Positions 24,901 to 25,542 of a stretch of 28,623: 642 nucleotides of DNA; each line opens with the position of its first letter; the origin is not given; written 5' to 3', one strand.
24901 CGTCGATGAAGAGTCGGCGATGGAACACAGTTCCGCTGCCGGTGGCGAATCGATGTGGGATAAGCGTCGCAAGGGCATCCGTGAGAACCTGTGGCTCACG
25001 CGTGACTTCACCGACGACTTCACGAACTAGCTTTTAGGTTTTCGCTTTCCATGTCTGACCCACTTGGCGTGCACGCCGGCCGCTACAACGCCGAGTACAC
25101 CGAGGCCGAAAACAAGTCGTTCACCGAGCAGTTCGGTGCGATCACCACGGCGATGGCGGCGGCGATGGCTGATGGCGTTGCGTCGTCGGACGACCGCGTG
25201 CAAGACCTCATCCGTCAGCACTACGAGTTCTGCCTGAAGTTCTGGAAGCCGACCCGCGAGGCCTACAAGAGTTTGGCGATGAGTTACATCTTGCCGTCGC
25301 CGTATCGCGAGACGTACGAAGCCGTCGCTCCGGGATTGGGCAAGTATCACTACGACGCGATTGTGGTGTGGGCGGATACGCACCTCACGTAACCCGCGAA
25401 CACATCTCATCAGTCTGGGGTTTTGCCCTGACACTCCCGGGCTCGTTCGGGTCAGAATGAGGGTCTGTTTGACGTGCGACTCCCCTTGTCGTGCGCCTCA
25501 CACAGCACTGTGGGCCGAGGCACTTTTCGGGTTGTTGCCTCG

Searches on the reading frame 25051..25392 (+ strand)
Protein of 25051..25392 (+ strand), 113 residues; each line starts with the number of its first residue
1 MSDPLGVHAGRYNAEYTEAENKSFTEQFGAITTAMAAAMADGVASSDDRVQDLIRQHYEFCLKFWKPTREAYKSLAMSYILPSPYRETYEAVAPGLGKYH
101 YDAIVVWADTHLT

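Call 10: search_protein_families(library=pfam, proteins=[window:25051-25392:+], max_evalue=0.01)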
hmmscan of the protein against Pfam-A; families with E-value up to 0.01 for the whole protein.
window:25051-25392:+ (113 aa): 1 family
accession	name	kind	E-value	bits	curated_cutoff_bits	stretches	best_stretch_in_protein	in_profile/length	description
PF07739.18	TipAS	-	1.8e-16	61.1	23.8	1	14-106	23-116/117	TipAS antibiotic-recognition domain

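Call 39: find_homologous_proteins(query=window:25051-25392:+, max_evalue=1e-10)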
Query window:25051-25392:+ (113 aa): 421 proteins with E <= 1e-10 among 424 candidates; the best 120 are listed.
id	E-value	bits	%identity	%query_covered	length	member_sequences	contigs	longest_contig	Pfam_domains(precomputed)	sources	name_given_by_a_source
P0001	1.5e-67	243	95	100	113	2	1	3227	PF07739.19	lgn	-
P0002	1.4e-60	220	85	99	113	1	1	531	PF07739.19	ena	-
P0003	1.5e-57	211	82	99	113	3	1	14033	PF07739.19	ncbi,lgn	-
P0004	1.4e-56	207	79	99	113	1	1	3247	PF07739.19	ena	-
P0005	1.4e-56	207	81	99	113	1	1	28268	PF07739.19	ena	-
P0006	2.9e-56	206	80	99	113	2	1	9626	PF07739.19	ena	-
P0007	5.3e-55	202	80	99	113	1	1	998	PF07739.19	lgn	-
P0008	3.7e-54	200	76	99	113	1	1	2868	PF07739.19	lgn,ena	-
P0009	2.0e-53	197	77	99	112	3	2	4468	PF07739.19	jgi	jgi:hypothetical protein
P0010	2.2e-53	197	77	100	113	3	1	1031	PF07739.19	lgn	-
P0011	6.2e-53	196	77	99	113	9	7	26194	PF07739.19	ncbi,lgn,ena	-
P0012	6.3e-53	196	77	99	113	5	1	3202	PF07739.19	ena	-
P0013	2.5e-51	191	72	99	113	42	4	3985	PF07739.19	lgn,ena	-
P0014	6.4e-51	189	74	99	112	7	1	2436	PF07739.19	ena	-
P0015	1.2e-49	185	73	99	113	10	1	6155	PF07739.19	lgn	-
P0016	1.3e-45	172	68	100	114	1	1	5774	PF07739.19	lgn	-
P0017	1.6e-44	169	65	99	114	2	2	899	PF07739.19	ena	-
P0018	1.7e-44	169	65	96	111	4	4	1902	PF07739.19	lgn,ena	-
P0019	2.4e-44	168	64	98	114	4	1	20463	PF07739.19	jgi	-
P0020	8.0e-44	166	65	99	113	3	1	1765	PF07739.19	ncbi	-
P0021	9.9e-44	166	64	96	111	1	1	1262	PF07739.19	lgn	-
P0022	1.1e-43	166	63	99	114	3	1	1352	PF07739.19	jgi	jgi:hypothetical protein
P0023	1.3e-43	166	64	98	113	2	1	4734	PF07739.19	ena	-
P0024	1.5e-43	166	65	99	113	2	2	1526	PF07739.19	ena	-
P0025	3.1e-43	165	64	98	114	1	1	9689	PF07739.19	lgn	-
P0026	3.2e-43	165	66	99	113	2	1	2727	PF07739.19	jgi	jgi:hypothetical protein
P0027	3.3e-43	164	66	99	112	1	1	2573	PF07739.19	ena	-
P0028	3.5e-43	164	63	98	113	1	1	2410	PF07739.19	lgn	-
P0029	4.8e-43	164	63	98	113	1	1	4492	PF07739.19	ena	-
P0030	6.0e-43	164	70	89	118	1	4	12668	PF07739.19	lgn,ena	-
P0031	6.2e-43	164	64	99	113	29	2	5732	PF07739.19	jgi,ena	jgi:hypothetical protein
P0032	6.3e-43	164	64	99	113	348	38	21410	PF07739.19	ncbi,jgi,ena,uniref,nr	ncbi:MAG: TipAS antibiotic-recognition domain-containing protein [Actinobacteria bacterium]|jgi:hypo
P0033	7.1e-43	163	66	96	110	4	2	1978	PF07739.19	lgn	-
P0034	1.1e-42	163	66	98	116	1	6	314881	PF07739.19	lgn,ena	-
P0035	1.2e-42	163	64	99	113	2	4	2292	PF07739.19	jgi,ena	jgi:hypothetical protein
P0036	1.2e-42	163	61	99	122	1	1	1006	PF07739.19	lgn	-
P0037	1.4e-42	162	61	99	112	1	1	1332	PF07739.19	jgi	jgi:hypothetical protein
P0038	1.7e-42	162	63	98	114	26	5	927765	PF07739.19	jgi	jgi:hypothetical protein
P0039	1.8e-42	162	64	98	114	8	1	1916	PF07739.19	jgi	-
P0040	1.9e-42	162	61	99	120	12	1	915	PF07739.19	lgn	-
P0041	2.1e-42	162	62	98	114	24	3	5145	PF07739.19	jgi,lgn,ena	jgi:hypothetical protein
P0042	2.1e-42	162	63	99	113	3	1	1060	PF07739.19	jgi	-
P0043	2.2e-42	162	63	96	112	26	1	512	PF07739.19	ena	-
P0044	2.7e-42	162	60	98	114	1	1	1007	PF07739.19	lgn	-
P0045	2.9e-42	161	63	99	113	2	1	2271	PF07739.19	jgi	-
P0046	3.1e-42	161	63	99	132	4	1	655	PF07739.19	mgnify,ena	mgnify:CR=1 FL=1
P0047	3.2e-42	161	64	99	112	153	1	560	PF07739.19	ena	-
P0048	3.7e-42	161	63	99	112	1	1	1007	PF07739.19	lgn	-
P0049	4.0e-42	161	64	99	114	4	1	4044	PF07739.19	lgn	-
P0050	4.9e-42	161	65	97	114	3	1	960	PF07739.19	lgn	-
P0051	5.0e-42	161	64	98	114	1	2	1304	PF07739.19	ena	-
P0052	6.0e-42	160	61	100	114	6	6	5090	PF07739.19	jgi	jgi:hypothetical protein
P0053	6.1e-42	160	65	99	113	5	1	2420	PF07739.19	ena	-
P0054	6.7e-42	160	63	99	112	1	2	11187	PF07739.19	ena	-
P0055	7.8e-42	160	63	99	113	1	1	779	PF07739.19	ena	-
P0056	7.9e-42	160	60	99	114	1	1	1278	PF07739.19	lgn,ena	-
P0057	9.4e-42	160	64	98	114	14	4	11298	PF07739.19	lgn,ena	-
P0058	1.0e-41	160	62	99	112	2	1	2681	PF07739.19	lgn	-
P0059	1.0e-41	160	61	98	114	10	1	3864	PF07739.19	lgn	-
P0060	1.1e-41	160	60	98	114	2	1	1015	PF07739.19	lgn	-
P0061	1.3e-41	159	64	99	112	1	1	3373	PF07739.19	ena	-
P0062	1.3e-41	159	63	99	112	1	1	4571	PF07739.19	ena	-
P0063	1.5e-41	159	60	96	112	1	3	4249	PF07739.19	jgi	jgi:hypothetical protein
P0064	1.7e-41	159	63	99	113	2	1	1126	PF07739.19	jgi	jgi:hypothetical protein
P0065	1.7e-41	159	60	100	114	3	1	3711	PF07739.19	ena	-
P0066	1.7e-41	159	62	98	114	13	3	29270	PF07739.19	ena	-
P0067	1.8e-41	159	66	95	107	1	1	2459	PF07739.19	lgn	-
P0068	1.8e-41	159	60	96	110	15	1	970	PF07739.19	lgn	-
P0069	1.9e-41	159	60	96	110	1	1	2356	PF07739.19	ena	-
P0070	1.9e-41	159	62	96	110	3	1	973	PF07739.19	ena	-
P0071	1.9e-41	159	64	99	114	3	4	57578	PF07739.19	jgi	jgi:hypothetical protein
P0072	1.9e-41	159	62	96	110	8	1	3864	PF07739.19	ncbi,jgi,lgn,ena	jgi:hypothetical protein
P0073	2.1e-41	159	59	98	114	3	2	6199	PF07739.19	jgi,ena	jgi:hypothetical protein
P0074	2.2e-41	159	62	99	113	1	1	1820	PF07739.19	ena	-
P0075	2.4e-41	158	58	97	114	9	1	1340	PF07739.19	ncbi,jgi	jgi:hypothetical protein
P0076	2.4e-41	158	63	99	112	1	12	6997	PF07739.19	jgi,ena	jgi:hypothetical protein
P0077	2.6e-41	158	61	96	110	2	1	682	PF07739.19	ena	-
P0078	2.8e-41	158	64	96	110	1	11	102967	PF07739.19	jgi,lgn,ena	-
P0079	3.1e-41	158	64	99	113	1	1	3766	PF07739.19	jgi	jgi:hypothetical protein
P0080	3.2e-41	158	63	99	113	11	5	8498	PF07739.19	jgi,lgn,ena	jgi:hypothetical protein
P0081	3.3e-41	158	63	99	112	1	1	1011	PF07739.19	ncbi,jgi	jgi:hypothetical protein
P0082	3.3e-41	158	62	99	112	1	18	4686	PF07739.19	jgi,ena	jgi:hypothetical protein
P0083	3.4e-41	158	64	99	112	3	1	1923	PF07739.19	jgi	jgi:hypothetical protein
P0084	3.4e-41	158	63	99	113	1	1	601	PF07739.19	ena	-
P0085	3.7e-41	158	63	97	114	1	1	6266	PF07739.19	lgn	-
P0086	3.9e-41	158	59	97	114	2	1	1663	PF07739.19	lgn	-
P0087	4.3e-41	158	61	99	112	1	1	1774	PF07739.19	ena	-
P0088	4.4e-41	158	63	99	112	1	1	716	PF07739.19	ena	-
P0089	4.6e-41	158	62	99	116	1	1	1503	PF07739.19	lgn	-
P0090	4.7e-41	158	62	98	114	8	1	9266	PF07739.19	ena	-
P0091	4.8e-41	158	62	99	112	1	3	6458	PF07739.19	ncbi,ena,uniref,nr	ncbi:MAG: TipAS antibiotic-recognition domain-containing protein [Actinobacteria bacterium]|uniref:U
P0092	4.9e-41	157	62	100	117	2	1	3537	PF07739.19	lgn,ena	-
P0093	5.1e-41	157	63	99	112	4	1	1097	PF07739.19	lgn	-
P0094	5.5e-41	157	64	95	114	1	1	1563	PF07739.19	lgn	-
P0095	5.5e-41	157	63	96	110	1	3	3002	PF07739.19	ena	-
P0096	5.9e-41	157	60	96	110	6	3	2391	PF07739.19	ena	-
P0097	6.0e-41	157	59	98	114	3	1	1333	PF07739.19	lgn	-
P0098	6.1e-41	157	63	99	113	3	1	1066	PF07739.19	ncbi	-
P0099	7.9e-41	157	62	96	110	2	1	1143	PF07739.19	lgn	-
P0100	8.3e-41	157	62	99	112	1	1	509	PF07739.19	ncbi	-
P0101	8.4e-41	157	64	95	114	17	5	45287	PF07739.19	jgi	jgi:hypothetical protein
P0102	8.7e-41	157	62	99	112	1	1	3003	PF07739.19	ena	-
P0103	8.7e-41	157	62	99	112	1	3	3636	PF07739.19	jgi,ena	jgi:hypothetical protein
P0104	9.0e-41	157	61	99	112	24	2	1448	PF07739.19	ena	-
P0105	9.3e-41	157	61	98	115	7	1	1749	PF07739.19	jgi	jgi:hypothetical protein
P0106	9.8e-41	157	64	96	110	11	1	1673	PF07739.19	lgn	-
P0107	1.0e-40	156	63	99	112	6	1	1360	PF07739.19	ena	-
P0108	1.0e-40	156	60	96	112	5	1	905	PF07739.19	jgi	jgi:hypothetical protein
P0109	1.1e-40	156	62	99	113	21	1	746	PF07739.19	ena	-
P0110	1.2e-40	156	62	99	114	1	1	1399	PF07739.19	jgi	-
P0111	1.2e-40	156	62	99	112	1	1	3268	PF07739.19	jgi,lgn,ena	jgi:hypothetical protein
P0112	1.2e-40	156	62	97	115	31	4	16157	PF07739.19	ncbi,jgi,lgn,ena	ncbi:MAG: hypothetical protein RL351_54 [Actinomycetota bacterium]|jgi:hypothetical protein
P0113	1.3e-40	156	62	99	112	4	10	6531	PF07739.19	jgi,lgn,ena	-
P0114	1.5e-40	156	62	96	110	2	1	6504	PF07739.19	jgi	jgi:hypothetical protein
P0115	1.7e-40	156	62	99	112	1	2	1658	PF07739.19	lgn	-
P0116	1.7e-40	156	62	99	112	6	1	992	PF07739.19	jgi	jgi:hypothetical protein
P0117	1.8e-40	156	59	96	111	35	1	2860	PF07739.19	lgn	-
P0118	1.8e-40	156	60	96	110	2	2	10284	PF07739.19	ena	-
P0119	1.9e-40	156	60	96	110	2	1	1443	PF07739.19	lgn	-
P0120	2.0e-40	156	63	97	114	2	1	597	PF07739.19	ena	-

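Call 40: find_encoding_contigs(protein=P0001, flank=3000, max_places=3)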
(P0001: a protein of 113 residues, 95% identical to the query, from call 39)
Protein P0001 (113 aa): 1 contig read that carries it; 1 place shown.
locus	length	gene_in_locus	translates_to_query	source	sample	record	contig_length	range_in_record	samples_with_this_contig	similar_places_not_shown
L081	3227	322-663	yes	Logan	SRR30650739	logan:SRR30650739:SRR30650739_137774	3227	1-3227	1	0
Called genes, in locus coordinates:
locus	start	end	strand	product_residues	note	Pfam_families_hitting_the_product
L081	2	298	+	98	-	?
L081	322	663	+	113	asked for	PF07739:TipAS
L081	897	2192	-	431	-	PF01938:TRAM, PF05958:tRNA_U5-meth_tr (weak)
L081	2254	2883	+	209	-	PF02545:Maf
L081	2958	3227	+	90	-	?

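Call 41: find_encoding_contigs(protein=P0003, flank=3000, max_places=3)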
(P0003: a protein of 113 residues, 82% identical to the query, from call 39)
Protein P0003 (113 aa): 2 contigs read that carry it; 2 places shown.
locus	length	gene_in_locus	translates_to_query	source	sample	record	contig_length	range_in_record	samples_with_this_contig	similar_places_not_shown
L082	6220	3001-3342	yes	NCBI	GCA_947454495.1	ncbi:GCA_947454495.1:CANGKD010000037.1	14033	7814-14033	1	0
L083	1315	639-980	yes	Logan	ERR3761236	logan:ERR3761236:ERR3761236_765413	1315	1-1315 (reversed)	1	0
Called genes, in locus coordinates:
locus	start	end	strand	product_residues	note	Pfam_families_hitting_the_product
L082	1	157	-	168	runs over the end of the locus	PF03703:bPH_2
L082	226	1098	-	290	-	PF03099:BPL_LplA_LipB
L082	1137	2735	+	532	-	PF01039:Carboxyl_trans, PF03255:ACCA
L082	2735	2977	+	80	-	-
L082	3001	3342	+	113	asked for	PF07739:TipAS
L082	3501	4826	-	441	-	PF01938:TRAM, PF05958:tRNA_U5-meth_tr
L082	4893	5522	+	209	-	PF02545:Maf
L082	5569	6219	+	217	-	?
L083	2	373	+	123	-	?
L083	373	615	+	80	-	-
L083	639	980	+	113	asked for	PF07739:TipAS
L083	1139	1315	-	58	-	?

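Call 42: find_encoding_contigs(protein=P0005, flank=3000, max_places=3)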
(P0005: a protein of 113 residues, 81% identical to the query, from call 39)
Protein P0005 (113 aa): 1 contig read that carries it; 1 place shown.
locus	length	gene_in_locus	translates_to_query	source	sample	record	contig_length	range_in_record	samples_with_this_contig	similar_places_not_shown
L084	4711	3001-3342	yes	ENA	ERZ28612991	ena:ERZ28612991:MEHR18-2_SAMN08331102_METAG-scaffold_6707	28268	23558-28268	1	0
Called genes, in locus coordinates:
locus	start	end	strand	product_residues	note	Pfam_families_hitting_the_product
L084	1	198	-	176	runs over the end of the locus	PF03703:bPH_2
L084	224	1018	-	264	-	PF03099:BPL_LplA_LipB, PF02237:BPL_C (faint)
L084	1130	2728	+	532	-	PF01039:Carboxyl_trans, PF03255:ACCA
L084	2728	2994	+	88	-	-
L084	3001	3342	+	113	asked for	PF07739:TipAS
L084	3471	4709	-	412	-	?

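Call 45: find_encoding_contigs(protein=P0011, flank=2500, max_places=7)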
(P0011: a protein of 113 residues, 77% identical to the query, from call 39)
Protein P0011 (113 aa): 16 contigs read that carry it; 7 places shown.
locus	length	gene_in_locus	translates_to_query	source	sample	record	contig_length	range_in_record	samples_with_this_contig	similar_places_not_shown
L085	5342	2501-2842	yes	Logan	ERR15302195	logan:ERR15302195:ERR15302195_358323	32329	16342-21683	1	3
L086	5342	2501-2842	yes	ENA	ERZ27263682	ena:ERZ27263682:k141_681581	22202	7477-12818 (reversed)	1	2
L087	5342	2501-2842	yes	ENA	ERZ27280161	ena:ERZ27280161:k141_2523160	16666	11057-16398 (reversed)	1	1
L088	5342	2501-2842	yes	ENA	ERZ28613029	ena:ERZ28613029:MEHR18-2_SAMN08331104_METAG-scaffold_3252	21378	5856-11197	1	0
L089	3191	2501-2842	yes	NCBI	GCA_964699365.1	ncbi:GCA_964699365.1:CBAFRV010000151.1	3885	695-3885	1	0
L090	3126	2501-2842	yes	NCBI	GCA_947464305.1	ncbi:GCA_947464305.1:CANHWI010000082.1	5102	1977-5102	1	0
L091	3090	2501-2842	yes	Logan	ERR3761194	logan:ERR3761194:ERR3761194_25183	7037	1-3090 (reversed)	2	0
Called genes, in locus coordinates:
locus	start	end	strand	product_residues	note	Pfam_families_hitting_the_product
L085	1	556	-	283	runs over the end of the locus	PF03099:BPL_LplA_LipB, PF02237:BPL_C (weak)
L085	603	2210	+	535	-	PF01039:Carboxyl_trans, PF03255:ACCA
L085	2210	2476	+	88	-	-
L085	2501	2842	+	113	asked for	PF07739:TipAS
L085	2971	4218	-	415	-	PF01938:TRAM (weak), PF05958:tRNA_U5-meth_tr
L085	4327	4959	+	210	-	PF02545:Maf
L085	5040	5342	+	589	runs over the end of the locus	PF00289:Biotin_carb_N, PF02222:ATP-grasp (weak), PF02786:CPSase_L_D2, PF07478:Dala_Dala_lig_C (faint), PF02785:Biotin_carb_C, PF25917:BSH_RND (faint), PF00364:Biotin_lipoyl, PF25973:BSH_CzcB (faint)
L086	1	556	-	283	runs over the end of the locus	PF03099:BPL_LplA_LipB, PF02237:BPL_C (weak)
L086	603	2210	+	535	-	PF01039:Carboxyl_trans, PF03255:ACCA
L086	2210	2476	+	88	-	-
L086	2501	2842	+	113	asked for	PF07739:TipAS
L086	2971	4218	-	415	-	PF01938:TRAM (weak), PF05958:tRNA_U5-meth_tr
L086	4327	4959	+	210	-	PF02545:Maf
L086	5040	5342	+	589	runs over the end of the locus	PF00289:Biotin_carb_N, PF02222:ATP-grasp (weak), PF02786:CPSase_L_D2, PF07478:Dala_Dala_lig_C (faint), PF02785:Biotin_carb_C, PF25917:BSH_RND (faint), PF00364:Biotin_lipoyl, PF25973:BSH_CzcB (faint)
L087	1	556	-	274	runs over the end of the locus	?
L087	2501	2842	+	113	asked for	PF07739:TipAS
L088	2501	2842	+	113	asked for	PF07739:TipAS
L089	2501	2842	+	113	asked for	PF07739:TipAS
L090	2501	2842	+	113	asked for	PF07739:TipAS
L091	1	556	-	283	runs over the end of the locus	PF03099:BPL_LplA_LipB, PF02237:BPL_C (weak)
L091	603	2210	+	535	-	PF01039:Carboxyl_trans, PF03255:ACCA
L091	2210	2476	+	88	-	-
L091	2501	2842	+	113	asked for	PF07739:TipAS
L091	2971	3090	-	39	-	?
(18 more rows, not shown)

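Call 46: find_encoding_contigs(protein=P0006, flank=2500, max_places=3)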
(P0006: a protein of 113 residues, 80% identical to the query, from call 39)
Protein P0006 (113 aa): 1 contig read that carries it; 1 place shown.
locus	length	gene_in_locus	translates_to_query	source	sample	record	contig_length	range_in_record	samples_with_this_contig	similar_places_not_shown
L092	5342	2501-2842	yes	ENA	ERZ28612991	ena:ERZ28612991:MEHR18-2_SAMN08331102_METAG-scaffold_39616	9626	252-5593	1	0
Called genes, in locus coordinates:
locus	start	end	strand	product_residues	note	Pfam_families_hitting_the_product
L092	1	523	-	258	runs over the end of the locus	?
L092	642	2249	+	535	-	PF01039:Carboxyl_trans, PF03255:ACCA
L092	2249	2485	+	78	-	-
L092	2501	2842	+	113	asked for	PF07739:TipAS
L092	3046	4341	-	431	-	PF01938:TRAM (weak), PF05958:tRNA_U5-meth_tr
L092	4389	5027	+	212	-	PF02545:Maf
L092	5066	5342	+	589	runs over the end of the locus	PF00289:Biotin_carb_N, PF02222:ATP-grasp (weak), PF02786:CPSase_L_D2, PF02785:Biotin_carb_C, PF25917:BSH_RND (faint), PF25997:BSH_YhbJ (faint), PF00364:Biotin_lipoyl, PF25973:BSH_CzcB (faint)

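Call 47: find_encoding_contigs(protein=P0013, flank=2500, max_places=4)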
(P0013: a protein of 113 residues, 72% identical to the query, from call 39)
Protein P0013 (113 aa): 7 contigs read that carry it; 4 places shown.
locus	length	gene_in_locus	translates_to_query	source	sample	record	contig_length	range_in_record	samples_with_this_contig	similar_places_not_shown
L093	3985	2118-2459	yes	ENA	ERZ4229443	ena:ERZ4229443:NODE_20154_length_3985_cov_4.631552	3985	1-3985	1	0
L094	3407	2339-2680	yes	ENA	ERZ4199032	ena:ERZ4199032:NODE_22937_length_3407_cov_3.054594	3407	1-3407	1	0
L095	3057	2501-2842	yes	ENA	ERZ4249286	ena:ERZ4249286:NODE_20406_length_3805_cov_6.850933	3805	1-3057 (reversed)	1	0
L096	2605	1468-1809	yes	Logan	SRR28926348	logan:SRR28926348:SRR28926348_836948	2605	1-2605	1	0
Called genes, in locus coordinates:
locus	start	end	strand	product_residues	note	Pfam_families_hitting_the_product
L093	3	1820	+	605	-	?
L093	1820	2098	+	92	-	-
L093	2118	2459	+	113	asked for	PF07739:TipAS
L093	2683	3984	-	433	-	?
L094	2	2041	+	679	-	?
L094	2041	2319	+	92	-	-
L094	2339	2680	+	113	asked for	PF07739:TipAS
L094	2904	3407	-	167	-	?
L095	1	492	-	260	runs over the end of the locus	PF03099:BPL_LplA_LipB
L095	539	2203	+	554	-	PF01039:Carboxyl_trans, PF03255:ACCA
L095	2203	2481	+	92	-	-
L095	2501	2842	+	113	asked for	PF07739:TipAS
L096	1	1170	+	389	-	?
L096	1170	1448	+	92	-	-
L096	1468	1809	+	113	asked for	PF07739:TipAS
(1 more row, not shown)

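Call 53: find_encoding_contigs(protein=P0004, flank=1500, max_places=2)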
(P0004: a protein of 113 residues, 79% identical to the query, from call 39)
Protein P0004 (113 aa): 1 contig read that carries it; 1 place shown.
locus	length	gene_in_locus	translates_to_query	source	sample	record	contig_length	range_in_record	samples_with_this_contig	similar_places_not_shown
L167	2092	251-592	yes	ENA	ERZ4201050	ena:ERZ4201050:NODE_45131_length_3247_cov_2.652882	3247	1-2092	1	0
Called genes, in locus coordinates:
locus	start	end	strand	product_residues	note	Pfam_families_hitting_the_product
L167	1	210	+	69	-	?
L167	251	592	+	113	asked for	PF07739:TipAS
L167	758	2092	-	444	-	PF01938:TRAM (weak), PF05958:tRNA_U5-meth_tr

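Call 54: find_encoding_contigs(protein=P0009, flank=1500, max_places=2)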
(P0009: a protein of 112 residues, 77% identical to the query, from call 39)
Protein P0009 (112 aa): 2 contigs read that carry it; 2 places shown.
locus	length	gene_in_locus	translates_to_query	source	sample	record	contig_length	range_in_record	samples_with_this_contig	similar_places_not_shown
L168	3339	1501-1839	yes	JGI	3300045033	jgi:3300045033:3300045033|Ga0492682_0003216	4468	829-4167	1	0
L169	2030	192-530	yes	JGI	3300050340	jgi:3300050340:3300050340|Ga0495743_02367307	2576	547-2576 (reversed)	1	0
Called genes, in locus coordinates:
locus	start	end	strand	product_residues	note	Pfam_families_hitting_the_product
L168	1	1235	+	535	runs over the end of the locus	PF01039:Carboxyl_trans, PF03255:ACCA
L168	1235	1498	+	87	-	-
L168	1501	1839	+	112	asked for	PF07739:TipAS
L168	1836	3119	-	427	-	PF01938:TRAM (weak), PF05958:tRNA_U5-meth_tr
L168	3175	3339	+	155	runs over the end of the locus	?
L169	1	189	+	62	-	?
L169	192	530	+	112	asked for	PF07739:TipAS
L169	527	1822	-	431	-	PF01938:TRAM (weak), PF05958:tRNA_U5-meth_tr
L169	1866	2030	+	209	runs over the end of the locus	PF02545:Maf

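Call 55: find_encoding_contigs(protein=P0015, flank=1500, max_places=2)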
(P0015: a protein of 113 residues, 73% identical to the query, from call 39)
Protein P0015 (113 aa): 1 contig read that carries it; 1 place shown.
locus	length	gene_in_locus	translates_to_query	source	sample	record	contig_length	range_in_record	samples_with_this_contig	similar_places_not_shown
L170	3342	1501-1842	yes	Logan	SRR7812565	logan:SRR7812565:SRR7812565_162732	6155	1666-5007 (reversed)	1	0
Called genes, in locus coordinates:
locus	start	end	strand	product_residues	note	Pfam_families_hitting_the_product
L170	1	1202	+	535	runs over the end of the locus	PF01039:Carboxyl_trans, PF03255:ACCA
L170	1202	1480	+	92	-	-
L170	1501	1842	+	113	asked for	PF07739:TipAS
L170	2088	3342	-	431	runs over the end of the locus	PF01938:TRAM (weak), PF05958:tRNA_U5-meth_tr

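Call 56: find_encoding_contigs(protein=P0016, flank=1500, max_places=2)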
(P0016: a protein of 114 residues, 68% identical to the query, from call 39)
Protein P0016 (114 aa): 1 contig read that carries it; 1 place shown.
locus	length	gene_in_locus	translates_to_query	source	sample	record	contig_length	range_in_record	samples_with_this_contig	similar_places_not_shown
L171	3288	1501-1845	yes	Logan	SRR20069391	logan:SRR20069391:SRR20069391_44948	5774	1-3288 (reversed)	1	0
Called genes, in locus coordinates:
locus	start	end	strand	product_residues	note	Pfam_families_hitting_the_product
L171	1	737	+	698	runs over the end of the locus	PF13520:AA_permease_2, PF02705:K_trans (faint)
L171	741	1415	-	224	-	-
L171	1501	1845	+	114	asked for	PF07739:TipAS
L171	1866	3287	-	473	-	?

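Call 57: find_encoding_contigs(protein=P0034, flank=1500, max_places=3)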
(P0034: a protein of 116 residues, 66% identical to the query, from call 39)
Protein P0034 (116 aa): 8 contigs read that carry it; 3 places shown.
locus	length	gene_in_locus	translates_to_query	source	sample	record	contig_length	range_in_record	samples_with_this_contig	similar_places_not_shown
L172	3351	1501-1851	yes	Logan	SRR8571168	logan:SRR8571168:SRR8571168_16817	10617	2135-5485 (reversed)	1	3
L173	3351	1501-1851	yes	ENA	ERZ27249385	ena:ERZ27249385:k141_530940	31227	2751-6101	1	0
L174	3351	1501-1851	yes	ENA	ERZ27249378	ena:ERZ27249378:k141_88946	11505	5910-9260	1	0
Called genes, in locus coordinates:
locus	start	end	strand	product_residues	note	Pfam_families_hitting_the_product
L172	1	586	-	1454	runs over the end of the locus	PF07691:PA14 (faint), PF05345:He_PIG, PF07495:Y_Y_Y (faint), PF05345:He_PIG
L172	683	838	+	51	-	-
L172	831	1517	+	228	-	PF04203:Sortase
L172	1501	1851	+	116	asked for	PF07739:TipAS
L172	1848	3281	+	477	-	PF02350:Epimerase_2 (weak)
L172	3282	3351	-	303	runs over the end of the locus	PF00248:Aldo_ket_red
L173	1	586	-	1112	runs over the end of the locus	?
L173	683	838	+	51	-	-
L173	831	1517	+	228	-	PF04203:Sortase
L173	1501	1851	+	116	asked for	PF07739:TipAS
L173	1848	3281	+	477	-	PF02350:Epimerase_2 (weak)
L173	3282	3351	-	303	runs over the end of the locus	PF00248:Aldo_ket_red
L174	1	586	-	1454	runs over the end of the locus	PF07691:PA14 (faint), PF05345:He_PIG, PF24908:Ig_SIBA-E_2nd (faint), PF07495:Y_Y_Y (faint), PF05345:He_PIG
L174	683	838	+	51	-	-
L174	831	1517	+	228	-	PF04203:Sortase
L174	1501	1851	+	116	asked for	PF07739:TipAS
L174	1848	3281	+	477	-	PF02350:Epimerase_2 (weak)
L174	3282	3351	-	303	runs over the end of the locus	PF00248:Aldo_ket_red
